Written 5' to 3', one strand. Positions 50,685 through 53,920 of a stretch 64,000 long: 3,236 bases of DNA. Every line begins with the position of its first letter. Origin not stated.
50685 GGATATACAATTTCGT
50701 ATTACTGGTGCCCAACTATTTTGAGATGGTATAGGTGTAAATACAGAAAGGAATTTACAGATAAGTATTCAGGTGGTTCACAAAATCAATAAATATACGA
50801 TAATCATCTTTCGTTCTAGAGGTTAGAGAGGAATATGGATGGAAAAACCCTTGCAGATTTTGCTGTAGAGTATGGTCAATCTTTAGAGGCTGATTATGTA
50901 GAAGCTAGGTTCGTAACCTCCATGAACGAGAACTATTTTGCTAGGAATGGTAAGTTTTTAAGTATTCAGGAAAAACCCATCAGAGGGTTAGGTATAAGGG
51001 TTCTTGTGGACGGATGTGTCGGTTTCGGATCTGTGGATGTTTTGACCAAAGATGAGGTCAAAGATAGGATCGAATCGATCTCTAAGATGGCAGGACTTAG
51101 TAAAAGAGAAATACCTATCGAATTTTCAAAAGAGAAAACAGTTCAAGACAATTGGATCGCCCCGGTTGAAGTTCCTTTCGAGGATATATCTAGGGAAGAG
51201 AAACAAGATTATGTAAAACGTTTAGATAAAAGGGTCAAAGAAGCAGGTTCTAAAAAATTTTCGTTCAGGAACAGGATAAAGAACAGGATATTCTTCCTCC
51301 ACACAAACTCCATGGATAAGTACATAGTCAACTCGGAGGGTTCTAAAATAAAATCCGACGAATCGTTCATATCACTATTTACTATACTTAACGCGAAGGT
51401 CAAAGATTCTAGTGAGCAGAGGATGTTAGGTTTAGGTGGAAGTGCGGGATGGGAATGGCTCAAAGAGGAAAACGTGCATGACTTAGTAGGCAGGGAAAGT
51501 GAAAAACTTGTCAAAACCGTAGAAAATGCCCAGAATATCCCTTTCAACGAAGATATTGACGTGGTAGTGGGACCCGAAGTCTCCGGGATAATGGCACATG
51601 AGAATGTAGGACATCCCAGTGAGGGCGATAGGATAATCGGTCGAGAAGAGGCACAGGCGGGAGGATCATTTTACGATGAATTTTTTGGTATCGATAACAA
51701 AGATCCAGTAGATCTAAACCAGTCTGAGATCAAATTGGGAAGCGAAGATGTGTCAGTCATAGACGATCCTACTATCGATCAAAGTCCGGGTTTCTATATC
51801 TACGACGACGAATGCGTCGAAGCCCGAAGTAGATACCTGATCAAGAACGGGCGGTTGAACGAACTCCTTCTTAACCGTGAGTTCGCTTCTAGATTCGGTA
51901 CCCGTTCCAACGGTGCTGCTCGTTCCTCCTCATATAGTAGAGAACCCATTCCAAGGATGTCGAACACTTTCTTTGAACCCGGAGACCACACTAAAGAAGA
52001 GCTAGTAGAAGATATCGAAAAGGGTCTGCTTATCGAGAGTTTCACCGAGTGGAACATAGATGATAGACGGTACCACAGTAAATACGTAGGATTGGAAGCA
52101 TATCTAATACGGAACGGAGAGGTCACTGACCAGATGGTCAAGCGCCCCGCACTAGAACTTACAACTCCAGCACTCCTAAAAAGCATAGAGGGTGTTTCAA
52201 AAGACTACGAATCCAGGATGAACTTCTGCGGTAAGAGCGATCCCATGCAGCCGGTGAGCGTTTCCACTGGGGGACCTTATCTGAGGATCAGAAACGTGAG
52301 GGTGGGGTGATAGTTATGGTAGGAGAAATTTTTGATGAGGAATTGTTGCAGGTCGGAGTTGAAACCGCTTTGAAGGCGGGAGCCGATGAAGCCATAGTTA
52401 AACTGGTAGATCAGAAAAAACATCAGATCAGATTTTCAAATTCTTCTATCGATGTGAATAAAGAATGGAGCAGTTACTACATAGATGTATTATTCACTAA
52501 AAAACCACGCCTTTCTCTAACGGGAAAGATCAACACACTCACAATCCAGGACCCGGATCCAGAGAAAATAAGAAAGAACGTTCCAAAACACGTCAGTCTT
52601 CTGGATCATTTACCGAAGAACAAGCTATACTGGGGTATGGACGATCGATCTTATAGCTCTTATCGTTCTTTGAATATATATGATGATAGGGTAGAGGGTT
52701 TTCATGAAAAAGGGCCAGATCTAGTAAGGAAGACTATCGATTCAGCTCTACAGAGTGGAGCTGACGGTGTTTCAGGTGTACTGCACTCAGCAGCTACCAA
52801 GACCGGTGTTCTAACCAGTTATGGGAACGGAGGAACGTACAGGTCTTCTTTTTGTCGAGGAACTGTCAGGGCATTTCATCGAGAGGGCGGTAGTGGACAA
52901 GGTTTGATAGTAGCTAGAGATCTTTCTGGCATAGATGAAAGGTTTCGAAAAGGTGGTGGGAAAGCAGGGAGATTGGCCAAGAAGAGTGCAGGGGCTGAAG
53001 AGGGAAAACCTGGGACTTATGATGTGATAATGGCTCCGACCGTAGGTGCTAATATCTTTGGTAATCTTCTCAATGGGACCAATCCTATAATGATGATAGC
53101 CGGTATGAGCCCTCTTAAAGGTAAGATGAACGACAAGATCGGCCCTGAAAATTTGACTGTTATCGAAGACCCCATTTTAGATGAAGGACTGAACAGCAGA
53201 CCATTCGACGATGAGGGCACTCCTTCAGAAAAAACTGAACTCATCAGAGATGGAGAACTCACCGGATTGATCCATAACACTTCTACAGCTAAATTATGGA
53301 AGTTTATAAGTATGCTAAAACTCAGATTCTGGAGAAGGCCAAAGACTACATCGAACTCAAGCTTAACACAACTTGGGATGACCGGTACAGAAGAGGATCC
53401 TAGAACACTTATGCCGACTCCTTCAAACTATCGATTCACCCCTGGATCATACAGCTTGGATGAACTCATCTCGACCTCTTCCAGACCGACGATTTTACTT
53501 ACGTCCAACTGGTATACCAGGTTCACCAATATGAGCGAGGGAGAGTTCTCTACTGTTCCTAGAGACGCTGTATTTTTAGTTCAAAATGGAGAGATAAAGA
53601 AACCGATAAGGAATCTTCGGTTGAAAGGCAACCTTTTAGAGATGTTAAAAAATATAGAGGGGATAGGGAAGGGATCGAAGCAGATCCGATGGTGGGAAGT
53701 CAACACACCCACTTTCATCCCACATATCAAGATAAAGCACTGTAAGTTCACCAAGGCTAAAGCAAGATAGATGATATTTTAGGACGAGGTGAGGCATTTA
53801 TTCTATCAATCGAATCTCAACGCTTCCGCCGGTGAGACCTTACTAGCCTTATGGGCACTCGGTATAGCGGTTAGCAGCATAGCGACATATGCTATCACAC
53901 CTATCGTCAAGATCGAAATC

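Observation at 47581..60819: Candidate archaeocin-like production, immunity and export island around the peptide cassette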

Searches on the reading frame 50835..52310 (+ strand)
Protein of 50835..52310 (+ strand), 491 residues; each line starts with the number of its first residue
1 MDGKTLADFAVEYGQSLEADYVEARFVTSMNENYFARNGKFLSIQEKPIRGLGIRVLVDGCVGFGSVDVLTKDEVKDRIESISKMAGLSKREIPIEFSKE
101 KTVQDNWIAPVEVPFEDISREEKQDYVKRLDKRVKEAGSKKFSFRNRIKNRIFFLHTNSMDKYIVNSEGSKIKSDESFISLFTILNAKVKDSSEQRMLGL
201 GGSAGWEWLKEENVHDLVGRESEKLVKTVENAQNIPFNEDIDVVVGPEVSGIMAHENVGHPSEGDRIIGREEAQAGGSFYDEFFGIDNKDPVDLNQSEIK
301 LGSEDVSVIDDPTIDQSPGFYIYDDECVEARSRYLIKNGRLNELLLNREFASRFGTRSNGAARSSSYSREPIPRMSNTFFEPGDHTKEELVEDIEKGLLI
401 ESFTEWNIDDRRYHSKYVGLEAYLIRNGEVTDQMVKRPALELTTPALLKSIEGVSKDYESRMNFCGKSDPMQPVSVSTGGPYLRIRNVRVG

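Call 6: search_protein_families(library=pfam, proteins=[window:50835-52310:+], max_evalue=0.01)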
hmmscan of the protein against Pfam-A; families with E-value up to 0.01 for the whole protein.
window:50835-52310:+ (491 aa): 3 families
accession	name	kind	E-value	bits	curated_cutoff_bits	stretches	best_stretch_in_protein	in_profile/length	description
PF19289.4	PmbA_TldD_3rd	-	2.3e-46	158.1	22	1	240-491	3-219/220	PmbA/TldA metallopeptidase C-terminal domain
PF19290.4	PmbA_TldD_2nd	-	6.2e-10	39.9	20.9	1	114-223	2-102/109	PmbA/TldA metallopeptidase central domain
PF01523.21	PmbA_TldD_1st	-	2.3e-08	34.5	20.9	1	22-86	1-65/65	PmbA/TldA metallopeptidase domain 1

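Call 9: find_related_loci(query=window:50835-52310:+, collection=genome_contigs, flank=10000)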
Query window:50835-52310:+ (491 aa) in genome_contigs; peptide patterns used: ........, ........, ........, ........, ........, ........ (x = any residue, [..] = any of these).
101 stretches matched a pattern; 64 encode a relative of the query (tblastn E <= 1e-3); 64 distinct loci.
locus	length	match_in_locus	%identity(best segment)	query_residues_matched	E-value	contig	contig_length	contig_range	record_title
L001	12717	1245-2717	84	1-491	0e+0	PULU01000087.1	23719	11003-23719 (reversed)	MAG: Thermoplasmata archaeon isolate B1Sed10_34 B1-Sed10-C1909, whole genome shotgun sequence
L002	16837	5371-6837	72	1-491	0e+0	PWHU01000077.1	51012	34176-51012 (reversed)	MAG: Thermoplasmata archaeon isolate T1Sed10_113R1 T1-Sed10-C360, whole genome shotgun sequence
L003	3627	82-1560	73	1-491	0e+0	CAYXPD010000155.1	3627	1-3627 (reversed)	MAG TPA_asm: uncultured Thermoplasmata archaeon isolate binchicken_co32_414 genome assembly, contig: NODE_48307_length_3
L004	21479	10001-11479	70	1-490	0e+0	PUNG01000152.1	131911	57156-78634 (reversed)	MAG: Thermoplasmata archaeon isolate B1Sed10_20 B1-Sed10-C17, whole genome shotgun sequence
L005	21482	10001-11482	69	1-491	0e+0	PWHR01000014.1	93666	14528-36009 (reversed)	MAG: Thermoplasmata archaeon isolate T1Sed10_119m T1-Sed10-C79, whole genome shotgun sequence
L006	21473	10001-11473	71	1-490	0e+0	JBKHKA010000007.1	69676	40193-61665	MAG: Candidatus Aenigmatarchaeota archaeon isolate D5M12_30 NODE_76_length_69676_cov_28.083768, whole genome shotgun seq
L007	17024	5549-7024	69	1-491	0e+0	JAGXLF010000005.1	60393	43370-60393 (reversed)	MAG: Thermoplasmatota archaeon isolate GSL_GSL3510_9 NODE_32_length_60393_cov_15.6194, whole genome shotgun sequence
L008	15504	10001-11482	66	1-491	0e+0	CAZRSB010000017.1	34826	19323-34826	MAG TPA_asm: uncultured Thermoplasmata archaeon isolate binchicken_co32_354 genome assembly, contig: NODE_1462_length_34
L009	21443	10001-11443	69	1-485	0e+0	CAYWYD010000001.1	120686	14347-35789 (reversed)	MAG TPA_asm: uncultured Thermoplasmata archaeon isolate ERP127260_co1_119 genome assembly, contig: NODE_17_length_120686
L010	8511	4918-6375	68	1-491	0e+0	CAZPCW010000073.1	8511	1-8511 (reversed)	MAG TPA_asm: uncultured Thermoplasmata archaeon isolate ERP127260_co1_37 genome assembly, contig: NODE_3939_length_8511_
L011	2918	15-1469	66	1-491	0e+0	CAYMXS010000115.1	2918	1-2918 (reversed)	MAG TPA_asm: uncultured Thermoplasmata archaeon isolate ERP127260_co1_112 genome assembly, contig: NODE_15427_length_291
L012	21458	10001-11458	68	1-491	0e+0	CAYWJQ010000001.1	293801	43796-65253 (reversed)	MAG TPA_asm: uncultured Thermoplasmata archaeon isolate ERP127260_co1_25 genome assembly, contig: NODE_1_length_293801_c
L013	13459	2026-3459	62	1-491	0e+0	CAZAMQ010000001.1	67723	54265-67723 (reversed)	MAG TPA_asm: uncultured Thermoplasmata archaeon isolate SRP141376_co1_89 genome assembly, contig: NODE_1080_length_67723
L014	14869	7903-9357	66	1-491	0e+0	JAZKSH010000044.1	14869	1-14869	MAG: Thermoplasmatota archaeon isolate NA-30cm_bin.11 NODE_441_length_14869_cov_10.699001, whole genome shotgun sequence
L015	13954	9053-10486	62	1-491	0e+0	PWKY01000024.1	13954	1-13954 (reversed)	MAG: Thermoplasmata archaeon isolate CSSed10_214 CS-Sed10-C9778, whole genome shotgun sequence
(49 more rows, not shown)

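Call 41: search_protein_families(library=ncbifam, proteins=[window:50835-52310:+], max_evalue=0.01)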
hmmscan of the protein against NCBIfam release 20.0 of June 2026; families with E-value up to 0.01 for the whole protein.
window:50835-52310:+ (491 aa): 2 families
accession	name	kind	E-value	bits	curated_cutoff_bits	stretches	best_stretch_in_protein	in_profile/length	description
NF040952.1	Arch_mtprotase_TldD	equivalog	1.5e-62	211.9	635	1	13-491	6-443/443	zinc metalloprotease TldD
NF008006.0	PRK10735.1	equivalog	1.7e-29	102.6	513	1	20-491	34-478/481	metalloprotease TldD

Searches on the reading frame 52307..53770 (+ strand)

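Call 6: search_protein_families(library=pfam, proteins=[window:52307-53770:+], max_evalue=0.01)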
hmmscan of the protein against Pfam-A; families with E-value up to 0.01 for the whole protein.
window:52307-53770:+ (487 aa): 1 family
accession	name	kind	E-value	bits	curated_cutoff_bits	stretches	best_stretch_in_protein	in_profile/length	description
PF19289.4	PmbA_TldD_3rd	-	2.6e-49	167.8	22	1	235-482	1-219/220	PmbA/TldA metallopeptidase C-terminal domain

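Call 41: search_protein_families(library=ncbifam, proteins=[window:52307-53770:+], max_evalue=0.01)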
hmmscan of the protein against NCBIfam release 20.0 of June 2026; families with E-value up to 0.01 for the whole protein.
window:52307-53770:+ (487 aa): 3 families
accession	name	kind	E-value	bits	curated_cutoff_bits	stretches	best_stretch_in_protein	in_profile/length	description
NF040952.1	Arch_mtprotase_TldD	equivalog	1.9e-15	56.6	635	2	374-456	333-411/443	zinc metalloprotease TldD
NF008268.0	PRK11040.1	equivalog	1.2e-14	53.8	438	2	235-326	237-329/446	metalloprotease PmbA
NF008006.0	PRK10735.1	equivalog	3.7e-06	25.6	513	1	265-455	276-443/481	metalloprotease TldD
